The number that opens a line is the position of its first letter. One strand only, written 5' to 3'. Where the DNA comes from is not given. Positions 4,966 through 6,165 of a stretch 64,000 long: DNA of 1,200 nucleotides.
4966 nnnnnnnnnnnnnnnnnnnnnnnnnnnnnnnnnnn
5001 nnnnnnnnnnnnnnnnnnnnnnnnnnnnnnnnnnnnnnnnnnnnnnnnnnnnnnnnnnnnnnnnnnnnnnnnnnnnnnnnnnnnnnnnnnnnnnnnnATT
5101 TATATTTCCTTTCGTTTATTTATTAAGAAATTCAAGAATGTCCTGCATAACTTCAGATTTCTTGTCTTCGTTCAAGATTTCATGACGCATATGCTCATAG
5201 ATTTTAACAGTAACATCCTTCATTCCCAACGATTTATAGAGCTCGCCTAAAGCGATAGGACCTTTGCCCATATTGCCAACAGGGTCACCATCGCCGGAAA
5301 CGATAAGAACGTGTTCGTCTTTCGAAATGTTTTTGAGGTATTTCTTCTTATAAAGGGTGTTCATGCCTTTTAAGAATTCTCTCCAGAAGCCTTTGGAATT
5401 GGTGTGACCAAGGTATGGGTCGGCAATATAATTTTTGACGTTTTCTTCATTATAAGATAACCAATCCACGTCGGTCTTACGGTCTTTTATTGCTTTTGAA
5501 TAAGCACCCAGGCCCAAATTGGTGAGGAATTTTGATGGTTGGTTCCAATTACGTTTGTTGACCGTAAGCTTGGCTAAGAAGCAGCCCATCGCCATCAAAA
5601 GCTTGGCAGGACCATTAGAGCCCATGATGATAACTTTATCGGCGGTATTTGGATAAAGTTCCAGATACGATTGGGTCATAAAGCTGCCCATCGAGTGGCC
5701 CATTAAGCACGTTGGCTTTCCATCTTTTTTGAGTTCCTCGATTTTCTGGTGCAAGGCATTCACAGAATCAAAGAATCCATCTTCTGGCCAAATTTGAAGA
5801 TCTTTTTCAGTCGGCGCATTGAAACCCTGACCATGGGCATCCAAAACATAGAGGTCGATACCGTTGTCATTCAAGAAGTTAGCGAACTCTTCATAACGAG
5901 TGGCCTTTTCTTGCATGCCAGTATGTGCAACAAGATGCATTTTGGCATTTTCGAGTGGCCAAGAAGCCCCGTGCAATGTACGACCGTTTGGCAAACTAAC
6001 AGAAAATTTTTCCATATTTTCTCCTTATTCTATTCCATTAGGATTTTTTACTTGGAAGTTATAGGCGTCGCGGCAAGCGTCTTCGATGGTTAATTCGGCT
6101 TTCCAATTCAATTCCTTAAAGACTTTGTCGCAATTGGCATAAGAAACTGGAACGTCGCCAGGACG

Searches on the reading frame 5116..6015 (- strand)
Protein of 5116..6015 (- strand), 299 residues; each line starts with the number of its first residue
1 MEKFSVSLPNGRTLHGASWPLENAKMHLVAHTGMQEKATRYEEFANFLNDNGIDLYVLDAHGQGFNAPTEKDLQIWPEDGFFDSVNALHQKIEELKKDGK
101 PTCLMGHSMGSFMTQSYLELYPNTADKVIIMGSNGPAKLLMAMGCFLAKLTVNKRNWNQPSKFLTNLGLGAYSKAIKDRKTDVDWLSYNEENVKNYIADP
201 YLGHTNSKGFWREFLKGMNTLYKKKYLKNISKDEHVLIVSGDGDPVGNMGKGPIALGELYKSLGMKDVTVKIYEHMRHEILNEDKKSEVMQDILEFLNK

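Call 58: search_protein_families(library=pfam, proteins=[window:5116-6015:-], max_evalue=0.001)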
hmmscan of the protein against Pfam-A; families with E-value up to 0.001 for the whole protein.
window:5116-6015:- (299 aa): 4 families
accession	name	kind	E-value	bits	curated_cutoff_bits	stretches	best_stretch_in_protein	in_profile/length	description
PF12146.15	Hydrolase_4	-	2.2e-35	122.6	27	1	24-284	3-238/239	Serine aminopeptidase, S33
PF00561.26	Abhydrolase_1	-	1.2e-13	51.7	25.8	1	41-281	16-241/245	alpha/beta hydrolase fold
PF00326.27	Peptidase_S9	-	2.2e-05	24.5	22.6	0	183-299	99-208/213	Prolyl oligopeptidase family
PF12697.13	Abhydrolase_6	-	5.5e-05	24.4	26.3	1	43-187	19-132/217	Alpha/beta hydrolase family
